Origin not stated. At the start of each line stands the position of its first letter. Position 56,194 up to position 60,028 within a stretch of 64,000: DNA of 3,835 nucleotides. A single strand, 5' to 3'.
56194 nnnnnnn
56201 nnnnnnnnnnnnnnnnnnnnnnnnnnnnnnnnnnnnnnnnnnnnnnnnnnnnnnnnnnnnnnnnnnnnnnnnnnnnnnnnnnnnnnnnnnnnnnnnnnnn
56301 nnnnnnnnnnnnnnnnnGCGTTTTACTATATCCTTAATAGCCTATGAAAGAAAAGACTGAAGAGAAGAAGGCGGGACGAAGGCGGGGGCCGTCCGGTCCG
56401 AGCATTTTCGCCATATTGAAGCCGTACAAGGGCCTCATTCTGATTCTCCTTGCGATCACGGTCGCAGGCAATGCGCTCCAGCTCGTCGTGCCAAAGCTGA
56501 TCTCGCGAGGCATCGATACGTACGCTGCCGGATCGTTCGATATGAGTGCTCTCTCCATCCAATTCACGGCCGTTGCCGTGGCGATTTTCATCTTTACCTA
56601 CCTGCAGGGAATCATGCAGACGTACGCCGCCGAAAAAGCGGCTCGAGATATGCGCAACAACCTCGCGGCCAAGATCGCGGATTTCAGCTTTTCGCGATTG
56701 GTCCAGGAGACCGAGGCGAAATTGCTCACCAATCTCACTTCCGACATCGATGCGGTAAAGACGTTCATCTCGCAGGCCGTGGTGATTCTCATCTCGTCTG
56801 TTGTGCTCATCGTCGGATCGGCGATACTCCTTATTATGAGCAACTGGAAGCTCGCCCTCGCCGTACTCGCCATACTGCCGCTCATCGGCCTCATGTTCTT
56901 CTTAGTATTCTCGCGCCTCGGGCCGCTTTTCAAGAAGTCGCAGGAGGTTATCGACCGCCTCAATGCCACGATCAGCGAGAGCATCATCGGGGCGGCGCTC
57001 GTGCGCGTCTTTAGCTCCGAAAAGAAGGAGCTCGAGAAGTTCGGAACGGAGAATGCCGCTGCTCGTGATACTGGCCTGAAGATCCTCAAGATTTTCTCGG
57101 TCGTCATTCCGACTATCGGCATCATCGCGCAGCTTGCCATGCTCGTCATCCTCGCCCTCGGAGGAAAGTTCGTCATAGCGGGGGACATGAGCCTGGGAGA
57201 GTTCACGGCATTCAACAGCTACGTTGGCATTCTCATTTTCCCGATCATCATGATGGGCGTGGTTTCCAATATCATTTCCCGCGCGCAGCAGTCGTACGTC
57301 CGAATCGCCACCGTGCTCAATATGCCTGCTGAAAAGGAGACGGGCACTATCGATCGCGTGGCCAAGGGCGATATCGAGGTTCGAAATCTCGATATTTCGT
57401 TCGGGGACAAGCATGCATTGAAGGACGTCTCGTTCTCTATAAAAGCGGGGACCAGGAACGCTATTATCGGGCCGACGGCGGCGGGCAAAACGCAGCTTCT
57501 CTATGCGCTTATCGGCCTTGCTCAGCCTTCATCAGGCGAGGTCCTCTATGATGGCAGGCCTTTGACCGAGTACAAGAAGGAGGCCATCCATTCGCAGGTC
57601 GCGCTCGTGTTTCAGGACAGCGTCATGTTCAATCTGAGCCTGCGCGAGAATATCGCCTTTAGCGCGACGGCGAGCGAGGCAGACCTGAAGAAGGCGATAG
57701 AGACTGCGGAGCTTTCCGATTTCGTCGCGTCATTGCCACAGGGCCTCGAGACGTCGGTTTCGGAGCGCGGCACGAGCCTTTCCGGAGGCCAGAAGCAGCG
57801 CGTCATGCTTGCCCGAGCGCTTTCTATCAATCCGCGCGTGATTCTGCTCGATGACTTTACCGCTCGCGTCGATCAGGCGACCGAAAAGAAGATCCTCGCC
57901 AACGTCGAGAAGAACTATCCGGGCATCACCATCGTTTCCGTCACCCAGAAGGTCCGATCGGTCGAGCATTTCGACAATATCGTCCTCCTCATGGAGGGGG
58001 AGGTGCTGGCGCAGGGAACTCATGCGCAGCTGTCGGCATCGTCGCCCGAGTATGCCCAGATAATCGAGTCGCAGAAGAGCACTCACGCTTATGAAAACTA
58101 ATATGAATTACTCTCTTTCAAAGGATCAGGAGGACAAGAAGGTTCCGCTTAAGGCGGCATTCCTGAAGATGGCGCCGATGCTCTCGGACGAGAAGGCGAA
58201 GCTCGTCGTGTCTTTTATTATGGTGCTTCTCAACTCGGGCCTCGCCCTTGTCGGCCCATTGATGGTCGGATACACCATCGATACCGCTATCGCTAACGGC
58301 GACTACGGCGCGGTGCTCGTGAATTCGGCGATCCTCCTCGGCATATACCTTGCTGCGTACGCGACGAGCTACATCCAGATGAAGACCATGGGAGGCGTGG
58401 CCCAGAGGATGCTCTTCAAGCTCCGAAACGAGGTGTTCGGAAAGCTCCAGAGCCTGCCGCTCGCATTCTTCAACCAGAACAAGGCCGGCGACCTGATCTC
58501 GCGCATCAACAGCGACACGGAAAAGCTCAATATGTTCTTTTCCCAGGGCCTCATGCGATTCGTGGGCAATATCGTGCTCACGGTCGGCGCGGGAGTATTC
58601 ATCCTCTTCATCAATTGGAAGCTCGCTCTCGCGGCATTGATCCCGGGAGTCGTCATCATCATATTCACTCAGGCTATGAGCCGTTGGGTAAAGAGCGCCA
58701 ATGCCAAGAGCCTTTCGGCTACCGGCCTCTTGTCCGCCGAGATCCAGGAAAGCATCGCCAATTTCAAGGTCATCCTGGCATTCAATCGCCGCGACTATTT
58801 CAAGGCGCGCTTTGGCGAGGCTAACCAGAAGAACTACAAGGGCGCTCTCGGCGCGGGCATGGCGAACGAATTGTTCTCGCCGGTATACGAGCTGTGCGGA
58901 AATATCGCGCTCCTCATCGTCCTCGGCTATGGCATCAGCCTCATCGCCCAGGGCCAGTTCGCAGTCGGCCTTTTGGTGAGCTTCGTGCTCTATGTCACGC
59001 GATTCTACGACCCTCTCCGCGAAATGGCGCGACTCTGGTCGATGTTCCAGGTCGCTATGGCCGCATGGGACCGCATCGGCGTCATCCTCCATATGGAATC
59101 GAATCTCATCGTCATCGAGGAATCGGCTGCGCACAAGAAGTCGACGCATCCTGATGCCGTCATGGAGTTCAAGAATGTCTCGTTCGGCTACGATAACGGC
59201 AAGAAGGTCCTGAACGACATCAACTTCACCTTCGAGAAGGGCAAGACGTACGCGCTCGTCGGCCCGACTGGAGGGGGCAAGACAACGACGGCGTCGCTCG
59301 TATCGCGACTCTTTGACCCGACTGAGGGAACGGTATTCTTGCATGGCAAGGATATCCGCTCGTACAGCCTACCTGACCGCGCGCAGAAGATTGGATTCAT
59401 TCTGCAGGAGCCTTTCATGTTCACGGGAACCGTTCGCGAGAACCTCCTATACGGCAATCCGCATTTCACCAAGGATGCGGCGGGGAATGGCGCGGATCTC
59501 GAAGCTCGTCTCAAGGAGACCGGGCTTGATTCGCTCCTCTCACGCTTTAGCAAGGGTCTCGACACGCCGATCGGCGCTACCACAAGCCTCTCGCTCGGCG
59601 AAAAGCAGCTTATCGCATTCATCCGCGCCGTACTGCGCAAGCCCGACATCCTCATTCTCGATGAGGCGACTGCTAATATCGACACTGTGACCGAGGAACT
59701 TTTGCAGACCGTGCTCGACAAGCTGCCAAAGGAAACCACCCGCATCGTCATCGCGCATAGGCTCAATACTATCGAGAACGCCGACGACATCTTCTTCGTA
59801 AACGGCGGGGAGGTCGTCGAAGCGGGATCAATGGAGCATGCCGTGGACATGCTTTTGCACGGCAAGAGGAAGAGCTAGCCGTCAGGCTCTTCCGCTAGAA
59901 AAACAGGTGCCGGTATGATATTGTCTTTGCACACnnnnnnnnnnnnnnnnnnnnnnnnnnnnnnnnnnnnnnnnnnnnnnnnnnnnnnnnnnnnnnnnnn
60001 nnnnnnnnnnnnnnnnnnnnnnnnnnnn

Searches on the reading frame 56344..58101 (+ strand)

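Call 46: search_protein_families(library=pfam, proteins=[window:56344-58101:+], max_evalue=0.00001)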
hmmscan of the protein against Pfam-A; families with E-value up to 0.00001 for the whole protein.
window:56344-58101:+ (585 aa): 2 families
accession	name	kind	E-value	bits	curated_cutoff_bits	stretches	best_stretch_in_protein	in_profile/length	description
PF00664.28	ABC_membrane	-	1.8e-42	146.4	28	1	33-300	2-273/274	ABC transporter transmembrane region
PF00005.33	ABC_tran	-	8.5e-31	107.8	25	1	359-507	1-137/137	ABC transporter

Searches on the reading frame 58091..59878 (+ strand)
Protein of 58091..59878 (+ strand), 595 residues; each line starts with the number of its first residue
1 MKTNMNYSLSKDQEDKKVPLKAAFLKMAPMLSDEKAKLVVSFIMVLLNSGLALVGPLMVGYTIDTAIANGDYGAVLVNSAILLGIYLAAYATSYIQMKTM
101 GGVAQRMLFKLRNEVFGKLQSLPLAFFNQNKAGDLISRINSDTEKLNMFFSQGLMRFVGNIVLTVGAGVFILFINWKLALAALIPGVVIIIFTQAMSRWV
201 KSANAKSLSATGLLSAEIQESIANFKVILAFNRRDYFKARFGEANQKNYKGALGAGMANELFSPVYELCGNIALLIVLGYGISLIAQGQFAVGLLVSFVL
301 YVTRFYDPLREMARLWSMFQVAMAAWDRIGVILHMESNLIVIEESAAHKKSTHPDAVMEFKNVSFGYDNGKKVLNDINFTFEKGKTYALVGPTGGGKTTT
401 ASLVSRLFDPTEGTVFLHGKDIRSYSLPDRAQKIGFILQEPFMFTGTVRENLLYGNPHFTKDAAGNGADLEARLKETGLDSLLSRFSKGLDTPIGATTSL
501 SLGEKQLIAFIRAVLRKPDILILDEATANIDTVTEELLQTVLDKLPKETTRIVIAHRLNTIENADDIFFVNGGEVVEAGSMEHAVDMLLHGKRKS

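Call 46: search_protein_families(library=pfam, proteins=[window:58091-59878:+], max_evalue=0.00001)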
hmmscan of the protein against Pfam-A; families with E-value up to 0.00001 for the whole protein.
window:58091-59878:+ (595 aa): 3 families
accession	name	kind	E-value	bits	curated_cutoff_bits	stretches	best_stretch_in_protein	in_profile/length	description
PF00664.28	ABC_membrane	-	1.1e-49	170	28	1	39-306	2-271/274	ABC transporter transmembrane region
PF00005.33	ABC_tran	-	3.7e-28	99.3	25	1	374-528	1-137/137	ABC transporter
PF02463.25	SMC_N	-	4e-06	26.8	40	0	411-570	135-211/220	RecF/RecN/SMC N terminal domain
